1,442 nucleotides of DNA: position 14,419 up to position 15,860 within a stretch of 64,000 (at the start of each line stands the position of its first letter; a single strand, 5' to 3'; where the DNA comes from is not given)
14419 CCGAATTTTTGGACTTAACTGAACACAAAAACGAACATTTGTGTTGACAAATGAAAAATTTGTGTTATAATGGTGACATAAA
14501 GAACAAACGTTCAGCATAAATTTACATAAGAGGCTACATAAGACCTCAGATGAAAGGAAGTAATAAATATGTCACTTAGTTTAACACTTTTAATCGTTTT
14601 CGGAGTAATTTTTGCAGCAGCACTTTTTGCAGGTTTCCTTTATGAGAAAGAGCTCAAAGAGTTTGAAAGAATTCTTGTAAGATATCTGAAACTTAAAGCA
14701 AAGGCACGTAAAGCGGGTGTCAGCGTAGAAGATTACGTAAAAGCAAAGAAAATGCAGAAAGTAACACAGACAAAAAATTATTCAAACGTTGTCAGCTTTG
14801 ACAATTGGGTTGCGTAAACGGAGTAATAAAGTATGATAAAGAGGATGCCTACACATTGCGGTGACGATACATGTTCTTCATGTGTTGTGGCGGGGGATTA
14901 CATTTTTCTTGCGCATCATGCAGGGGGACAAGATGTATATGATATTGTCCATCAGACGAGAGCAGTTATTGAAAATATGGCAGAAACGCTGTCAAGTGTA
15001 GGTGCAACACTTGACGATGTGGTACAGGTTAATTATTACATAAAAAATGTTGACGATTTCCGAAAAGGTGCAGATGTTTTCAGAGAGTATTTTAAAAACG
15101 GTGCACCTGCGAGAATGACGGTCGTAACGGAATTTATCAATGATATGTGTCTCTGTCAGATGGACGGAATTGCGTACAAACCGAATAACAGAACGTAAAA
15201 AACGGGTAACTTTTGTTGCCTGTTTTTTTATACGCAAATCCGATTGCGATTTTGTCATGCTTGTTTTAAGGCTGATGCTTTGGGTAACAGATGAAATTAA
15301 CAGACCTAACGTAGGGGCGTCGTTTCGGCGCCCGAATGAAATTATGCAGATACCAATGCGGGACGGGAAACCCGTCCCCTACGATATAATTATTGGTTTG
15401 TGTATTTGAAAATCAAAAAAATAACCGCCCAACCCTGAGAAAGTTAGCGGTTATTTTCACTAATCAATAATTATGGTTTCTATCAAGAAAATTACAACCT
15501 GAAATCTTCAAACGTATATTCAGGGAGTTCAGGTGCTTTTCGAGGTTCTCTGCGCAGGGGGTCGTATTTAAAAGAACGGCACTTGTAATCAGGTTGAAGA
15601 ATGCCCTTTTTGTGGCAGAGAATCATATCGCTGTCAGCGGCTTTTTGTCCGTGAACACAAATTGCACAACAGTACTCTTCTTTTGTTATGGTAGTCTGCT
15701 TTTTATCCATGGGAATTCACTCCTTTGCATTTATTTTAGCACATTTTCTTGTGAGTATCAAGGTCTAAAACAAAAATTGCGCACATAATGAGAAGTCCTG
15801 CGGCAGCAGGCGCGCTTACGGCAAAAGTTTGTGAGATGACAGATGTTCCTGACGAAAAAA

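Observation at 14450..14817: SOS-box-controlled 82-aa single-pass membrane protein: candidate cell-division inhibitor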

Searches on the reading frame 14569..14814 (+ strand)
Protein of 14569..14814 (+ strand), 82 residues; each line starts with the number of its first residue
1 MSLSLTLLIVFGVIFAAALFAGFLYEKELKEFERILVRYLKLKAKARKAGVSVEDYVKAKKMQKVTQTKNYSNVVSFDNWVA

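Call 13: search_protein_families(library=pfam, proteins=[window:14569-14814:+], max_evalue=0.01)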
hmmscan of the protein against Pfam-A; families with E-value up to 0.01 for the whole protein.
window:14569-14814:+ (82 aa): 0 families

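Call 14: find_homologous_proteins(query=window:14569-14814:+, max_evalue=0.01)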
Query window:14569-14814:+ (82 aa): 40 proteins with E <= 0.01 among 42 candidates.
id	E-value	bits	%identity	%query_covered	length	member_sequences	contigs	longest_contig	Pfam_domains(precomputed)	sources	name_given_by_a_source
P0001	1.2e-43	163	100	100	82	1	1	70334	-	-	-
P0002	8.4e-41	154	93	100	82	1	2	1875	-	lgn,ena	-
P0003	1.5e-40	153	94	100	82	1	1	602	-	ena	-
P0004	1.8e-40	153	91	100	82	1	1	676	-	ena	-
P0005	3.2e-40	152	91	100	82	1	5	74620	-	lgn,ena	-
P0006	3.4e-40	152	91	100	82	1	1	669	-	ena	-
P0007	8.2e-40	151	91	100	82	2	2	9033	-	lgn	-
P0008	1.9e-39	150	90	100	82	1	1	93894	-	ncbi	-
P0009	2.2e-39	150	93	100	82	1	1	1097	-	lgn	-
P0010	2.6e-39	150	90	100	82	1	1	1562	-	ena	-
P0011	6.7e-39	148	93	100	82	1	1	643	-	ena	-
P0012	1.4e-38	147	91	100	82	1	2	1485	-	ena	-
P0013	9.3e-38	145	90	100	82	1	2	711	-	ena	-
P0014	1.3e-37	144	91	100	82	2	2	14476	-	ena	-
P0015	3.2e-37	143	90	100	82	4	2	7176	-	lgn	-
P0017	1.5e-36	141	88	100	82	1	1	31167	-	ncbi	-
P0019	3.0e-35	137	82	100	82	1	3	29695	-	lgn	-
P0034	1.4e-32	128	79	100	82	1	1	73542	-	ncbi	-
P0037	4.8e-31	123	76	100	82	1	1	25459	-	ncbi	-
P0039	7.6e-29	116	70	100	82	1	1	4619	-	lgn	-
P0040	5.2e-23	98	63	100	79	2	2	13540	-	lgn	-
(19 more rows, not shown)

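Call 18: find_encoding_contigs(protein=P0040, flank=3000, max_places=3)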
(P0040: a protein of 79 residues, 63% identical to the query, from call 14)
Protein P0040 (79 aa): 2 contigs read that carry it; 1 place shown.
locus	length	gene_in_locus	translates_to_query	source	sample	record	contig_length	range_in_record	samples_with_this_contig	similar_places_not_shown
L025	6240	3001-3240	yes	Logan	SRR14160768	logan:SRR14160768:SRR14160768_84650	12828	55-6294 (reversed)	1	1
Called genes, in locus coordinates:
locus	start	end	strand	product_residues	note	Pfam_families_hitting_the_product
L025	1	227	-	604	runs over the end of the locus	PF00005:ABC_tran, PF13304:AAA_21 (faint)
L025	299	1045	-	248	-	PF14689:SPOB_a, PF02518:HATPase_c (weak), PF14501:HATPase_c_5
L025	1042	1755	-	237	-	PF00072:Response_reg, PF04397:LytTR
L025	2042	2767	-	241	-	PF01182:Glucosamine_iso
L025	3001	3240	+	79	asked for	-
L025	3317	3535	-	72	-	-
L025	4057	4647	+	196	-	-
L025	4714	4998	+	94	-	-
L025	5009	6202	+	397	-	PF06898:YqfD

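Call 19: find_encoding_contigs(protein=P0037, flank=3000, max_places=3)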
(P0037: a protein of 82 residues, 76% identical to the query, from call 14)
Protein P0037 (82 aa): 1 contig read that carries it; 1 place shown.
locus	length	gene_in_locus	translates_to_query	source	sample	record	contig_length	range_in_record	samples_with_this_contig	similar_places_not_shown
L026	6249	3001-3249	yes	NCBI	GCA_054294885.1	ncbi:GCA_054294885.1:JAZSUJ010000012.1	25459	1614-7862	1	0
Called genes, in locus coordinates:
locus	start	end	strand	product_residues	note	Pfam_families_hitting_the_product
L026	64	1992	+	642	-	PF00009:GTP_EFTU, PF01926:MMR_HSR1 (faint), PF22042:EF-G_D2 (weak), PF03764:EFG_IV, PF00679:EFG_C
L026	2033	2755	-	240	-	PF01182:Glucosamine_iso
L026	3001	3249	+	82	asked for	-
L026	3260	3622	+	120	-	PF01042:Ribonuc_L-PSP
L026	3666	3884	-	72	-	-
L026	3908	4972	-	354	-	PF07670:Gate (weak)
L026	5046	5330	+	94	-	PF07873:YabP (weak)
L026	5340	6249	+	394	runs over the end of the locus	PF06898:YqfD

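Call 20: find_encoding_contigs(protein=P0039, flank=3000, max_places=2)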
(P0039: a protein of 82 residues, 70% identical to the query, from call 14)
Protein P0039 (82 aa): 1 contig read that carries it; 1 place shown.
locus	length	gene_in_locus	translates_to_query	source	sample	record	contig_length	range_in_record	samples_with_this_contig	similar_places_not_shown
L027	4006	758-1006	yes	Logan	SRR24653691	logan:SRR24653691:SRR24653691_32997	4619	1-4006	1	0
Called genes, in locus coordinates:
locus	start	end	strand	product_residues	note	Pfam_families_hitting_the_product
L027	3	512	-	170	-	?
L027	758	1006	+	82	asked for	-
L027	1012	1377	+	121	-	PF01042:Ribonuc_L-PSP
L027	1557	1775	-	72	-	-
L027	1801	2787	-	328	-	PF07670:Gate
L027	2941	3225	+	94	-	-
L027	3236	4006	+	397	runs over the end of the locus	PF06898:YqfD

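Call 21: find_encoding_contigs(protein=P0034, flank=3000, max_places=2)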
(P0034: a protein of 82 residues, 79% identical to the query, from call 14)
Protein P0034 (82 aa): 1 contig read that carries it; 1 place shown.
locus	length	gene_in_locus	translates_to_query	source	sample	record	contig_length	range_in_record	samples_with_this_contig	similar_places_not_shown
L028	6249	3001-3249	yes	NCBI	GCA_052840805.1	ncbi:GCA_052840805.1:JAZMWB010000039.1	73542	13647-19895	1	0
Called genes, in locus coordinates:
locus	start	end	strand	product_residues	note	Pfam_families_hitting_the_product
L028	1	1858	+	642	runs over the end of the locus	PF00009:GTP_EFTU, PF22042:EF-G_D2 (weak), PF03764:EFG_IV, PF00679:EFG_C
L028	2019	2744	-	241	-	PF01182:Glucosamine_iso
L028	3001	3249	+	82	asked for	-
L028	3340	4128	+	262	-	PF01209:Ubie_methyltran (weak), PF02353:CMAS (faint), PF08003:Methyltransf_9 (faint), PF13489:Methyltransf_23, PF13649:Methyltransf_25, PF13847:Methyltransf_31, PF08241:Methyltransf_11, PF08242:Methyltransf_12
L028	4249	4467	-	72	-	-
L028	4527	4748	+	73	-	-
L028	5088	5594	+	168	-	-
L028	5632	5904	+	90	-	-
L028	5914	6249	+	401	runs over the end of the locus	PF06898:YqfD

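Call 22: find_encoding_contigs(protein=P0017, flank=3000, max_places=2)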
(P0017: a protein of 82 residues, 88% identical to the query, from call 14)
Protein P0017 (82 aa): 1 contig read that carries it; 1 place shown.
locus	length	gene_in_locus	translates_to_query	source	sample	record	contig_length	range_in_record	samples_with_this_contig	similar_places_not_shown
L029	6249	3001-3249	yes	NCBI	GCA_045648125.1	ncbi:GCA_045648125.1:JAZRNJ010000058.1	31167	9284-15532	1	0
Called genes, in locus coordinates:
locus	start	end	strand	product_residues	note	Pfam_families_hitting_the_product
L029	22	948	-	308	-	PF00291:PALP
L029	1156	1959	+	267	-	PF21302:Zn_ribbon_RlmA, PF13847:Methyltransf_31, PF08241:Methyltransf_11, PF13649:Methyltransf_25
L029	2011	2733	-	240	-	PF01182:Glucosamine_iso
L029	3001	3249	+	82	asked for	-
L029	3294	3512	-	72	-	-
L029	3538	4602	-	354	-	-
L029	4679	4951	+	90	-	PF07873:YabP (weak)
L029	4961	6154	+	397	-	PF06898:YqfD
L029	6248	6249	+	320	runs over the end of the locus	PF01695:IstB_IS21 (weak), PF02562:PhoH, PF13245:AAA_19 (weak), PF13604:AAA_30 (weak)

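Call 23: find_encoding_contigs(protein=P0019, flank=3000, max_places=2)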
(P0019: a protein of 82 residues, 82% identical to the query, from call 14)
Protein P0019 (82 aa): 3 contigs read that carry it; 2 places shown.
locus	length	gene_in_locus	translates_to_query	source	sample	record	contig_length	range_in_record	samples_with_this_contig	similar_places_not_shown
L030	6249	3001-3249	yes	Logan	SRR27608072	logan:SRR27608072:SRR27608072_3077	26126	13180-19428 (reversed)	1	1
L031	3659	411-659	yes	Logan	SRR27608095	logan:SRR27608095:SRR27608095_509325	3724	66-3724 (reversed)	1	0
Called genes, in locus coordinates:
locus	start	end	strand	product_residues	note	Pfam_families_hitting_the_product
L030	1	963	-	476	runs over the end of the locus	PF01554:MatE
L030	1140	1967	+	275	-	PF13560:HTH_31, PF01381:HTH_3, PF12844:HTH_19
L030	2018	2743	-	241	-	PF01182:Glucosamine_iso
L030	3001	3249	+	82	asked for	-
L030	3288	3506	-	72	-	-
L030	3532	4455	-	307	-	PF07670:Gate (weak)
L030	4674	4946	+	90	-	-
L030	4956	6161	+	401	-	PF06898:YqfD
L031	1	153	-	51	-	?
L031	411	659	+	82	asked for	-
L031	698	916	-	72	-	-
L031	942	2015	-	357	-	PF07670:Gate (weak)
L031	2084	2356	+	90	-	-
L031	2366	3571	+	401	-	PF06898:YqfD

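Call 28: find_related_loci(query=A1, collection=genome_contigs, flank=2500)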
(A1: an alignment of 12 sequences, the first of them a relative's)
Query A1 (82 aa) in genome_contigs; peptide patterns used: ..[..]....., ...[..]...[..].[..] (x = any residue, [..] = any of these).
79 stretches matched a pattern; 7 encode a relative of the query (tblastn E <= 1e-3); 7 distinct loci.
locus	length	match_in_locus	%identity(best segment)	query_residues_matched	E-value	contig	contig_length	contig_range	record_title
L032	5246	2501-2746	91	1-82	7e-47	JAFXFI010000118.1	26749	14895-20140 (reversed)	MAG: Clostridia bacterium isolate RGIG6364 Sheep_Rectum-4__c858734, whole genome shotgun sequence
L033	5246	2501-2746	88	1-82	2e-44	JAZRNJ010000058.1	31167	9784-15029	MAG: Acutalibacteraceae bacterium isolate T1900045410_YK20190100.MAGScoT_cleanbin_000034 SGB_7008_k141_2703827, whole ge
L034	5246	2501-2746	79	1-82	5e-41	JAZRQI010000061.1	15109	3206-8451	MAG: Acutalibacteraceae bacterium isolate T1900045365_YK20190055.MAGScoT_cleanbin_000008 SGB_6838_k141_2112006, whole ge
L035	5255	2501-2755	59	1-82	2e-31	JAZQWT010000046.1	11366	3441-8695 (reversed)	MAG: Acutalibacteraceae bacterium isolate T1900045165_TC20190159.MAGScoT_cleanbin_000006 SGB_5117_k141_2269562, whole ge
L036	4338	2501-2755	59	1-82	3e-31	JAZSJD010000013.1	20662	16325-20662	MAG: Acutalibacteraceae bacterium isolate T1900044566_TS20190032.MAGScoT_cleanbin_000010 SGB_405_k141_694874, whole geno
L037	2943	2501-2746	60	1-82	3e-31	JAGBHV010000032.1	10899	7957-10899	MAG: Clostridia bacterium isolate RGIG9132 Water_deer_Rectum.Co__c468190, whole genome shotgun sequence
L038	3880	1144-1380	62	1-82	1e-28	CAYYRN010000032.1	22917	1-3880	MAG TPA_asm: uncultured Eubacteriales bacterium isolate SRP225648_co1_582 genome assembly, contig: NODE_5156_length_2291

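Call 41: search_protein_families(library=ncbifam, proteins=[window:14569-14814:+], max_evalue=1)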
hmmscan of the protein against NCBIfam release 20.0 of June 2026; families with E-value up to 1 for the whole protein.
window:14569-14814:+ (82 aa): 2 families
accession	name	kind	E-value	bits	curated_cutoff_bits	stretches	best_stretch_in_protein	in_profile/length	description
NF052515.1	NPN_iso_grp_22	equivalog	0.019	13.9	400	1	25-76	279-330/392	nickel pincer cofactor-dependent isomerase, group 22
TIGR04205.1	classIII_w_PIP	hypoth_equivalog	0.34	11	65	0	3-70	5-62/67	class III signal peptide domain-containing protein, archaeosortase D/PIP-CTERM system-associated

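Call 46: predict_structure(alignment_id=A3)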
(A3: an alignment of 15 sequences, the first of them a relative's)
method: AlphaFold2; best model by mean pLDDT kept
length: 82 residues; sequences in the alignment: 15
mean_pLDDT: 67.7   pTM: 0.28
mean pLDDT of the five models: 67.7, 66.7, 64.5, 64.1, 63.1
residues with pLDDT >= 90: 3; 70-90: 29; 50-70: 45; < 50: 5
segments of 3 or more residues with pLDDT < 50: none
pLDDT, mean of each block of 10 residues (from residue 1): 83 88 66 71 67 63 58 50 48
secondary structure, 60 per line:
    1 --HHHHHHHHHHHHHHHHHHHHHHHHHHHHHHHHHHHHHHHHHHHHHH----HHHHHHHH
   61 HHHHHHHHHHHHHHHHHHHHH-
elements in order: H3-48 H53-81

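Call 47: search_protein_representatives(alignment_id=A3)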
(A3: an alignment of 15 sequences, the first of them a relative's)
Query: 15 sequences, 82 profile positions. Proteins with E-value up to 0.001 (for the whole library): 5; up to 1e-10: 4; up to 1e-30: 2. The best 5 are listed.
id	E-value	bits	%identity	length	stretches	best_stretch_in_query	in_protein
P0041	5.4e-32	126.0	-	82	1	1-82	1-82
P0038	7.9e-32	125.5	-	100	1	1-66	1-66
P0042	3.2e-28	113.9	-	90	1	1-69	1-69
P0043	1.9e-26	108.3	-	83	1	1-82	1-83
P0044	1.1e-07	48.1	-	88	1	1-64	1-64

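Call 59: search_protein_families(library=pfam, alignment_id=A3, max_evalue=10)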
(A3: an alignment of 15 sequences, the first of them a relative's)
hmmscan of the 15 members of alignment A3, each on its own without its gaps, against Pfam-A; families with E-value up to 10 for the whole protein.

A. member 1, P0001 (82 aa): 5 families
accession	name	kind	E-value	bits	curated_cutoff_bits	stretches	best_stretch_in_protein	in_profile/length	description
PF18070.6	Cas9_PI2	-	0.032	15.4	27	1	25-71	8-54/59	CRISPR-Cas9 PI domain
PF21983.2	NikA-like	-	0.039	14.5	27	1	40-58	17-35/72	Mobilization protein NikA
PF12666.12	PrgI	-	0.075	14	27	1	8-47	49-87/91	PrgI family protein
PF12911.12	OppC_N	-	0.085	13.2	23.9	1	5-26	17-40/53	N-terminal TM domain of oligopeptide transport permease C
PF22513.2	FitA-like_RHH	-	0.21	12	27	1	41-58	15-32/39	Antitoxin FitA-like, ribbon-helix-helix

B. families by the number of members that match (of 15 scanned): 9 families
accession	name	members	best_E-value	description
PF12666.12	PrgI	10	0.015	PrgI family protein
PF21983.2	NikA-like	9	0.00044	Mobilization protein NikA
PF22513.2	FitA-like_RHH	7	0.061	Antitoxin FitA-like, ribbon-helix-helix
PF23815.1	DUF7186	4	0.28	Family of unknown function (DUF7186)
PF10883.13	DUF2681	2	0.011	Protein of unknown function (DUF2681)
PF12911.12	OppC_N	2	0.085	N-terminal TM domain of oligopeptide transport permease C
PF05659.16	RPW8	1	0.0088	Arabidopsis broad-spectrum mildew resistance protein RPW8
PF18070.6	Cas9_PI2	1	0.032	CRISPR-Cas9 PI domain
PF15844.10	TMCCDC2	1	0.19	Transmembrane and coiled-coil domain-containing protein 2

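Call 60: search_solved_structures(query=A3, max_evalue=10)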
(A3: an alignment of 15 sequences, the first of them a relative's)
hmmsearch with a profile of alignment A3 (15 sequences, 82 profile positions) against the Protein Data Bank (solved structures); distinct sequences matched with E-value up to 10: 10.
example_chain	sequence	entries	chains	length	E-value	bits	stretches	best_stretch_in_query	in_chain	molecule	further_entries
7di1_A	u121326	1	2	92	0.0017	21.9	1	43-67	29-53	mkDPBB_sym_86 protein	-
7du6_A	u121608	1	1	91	0.0036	20.8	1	43-67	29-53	mkDPBB_sym2 protein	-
7di0_A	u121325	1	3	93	0.004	20.7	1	47-69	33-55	apDPBB_sym_79 protein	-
7du7_A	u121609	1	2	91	0.0081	19.7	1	44-62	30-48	mkDPBB_sym1 protein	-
7dvh_A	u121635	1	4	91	0.024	18.1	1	46-67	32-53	reDPBB_sym4 protein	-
4a1f_A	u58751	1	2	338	0.73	13.4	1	23-70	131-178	REPLICATIVE DNA HELICASE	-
4zc0_A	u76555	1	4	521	0.75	13.4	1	23-70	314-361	Replicative DNA helicase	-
2mmp_A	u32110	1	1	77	0.96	13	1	38-79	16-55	Uncharacterized protein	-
8ro0_I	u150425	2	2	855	2.3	11.8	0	18-54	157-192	Pre-mRNA-splicing factor SYF1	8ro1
7qep_C1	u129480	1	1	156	2.6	11.7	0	36-69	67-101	40S RIBOSOMAL PROTEIN S11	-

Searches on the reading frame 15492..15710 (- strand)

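Call 13: search_protein_families(library=pfam, proteins=[window:15492-15710:-], max_evalue=0.01)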
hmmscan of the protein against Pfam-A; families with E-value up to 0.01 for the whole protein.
window:15492-15710:- (72 aa): 0 families

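Call 41: search_protein_families(library=ncbifam, proteins=[window:15492-15707:-], max_evalue=1)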
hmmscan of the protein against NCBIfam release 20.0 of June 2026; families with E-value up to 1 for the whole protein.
window:15492-15707:- (71 aa): 1 family
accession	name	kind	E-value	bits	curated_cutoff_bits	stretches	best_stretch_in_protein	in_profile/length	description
NF040902.1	NuoF_pre_CCxxC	domain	0.012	15.4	45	1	11-45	6-41/53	CCxxC motif-containing NuoF prefix domain-containing protein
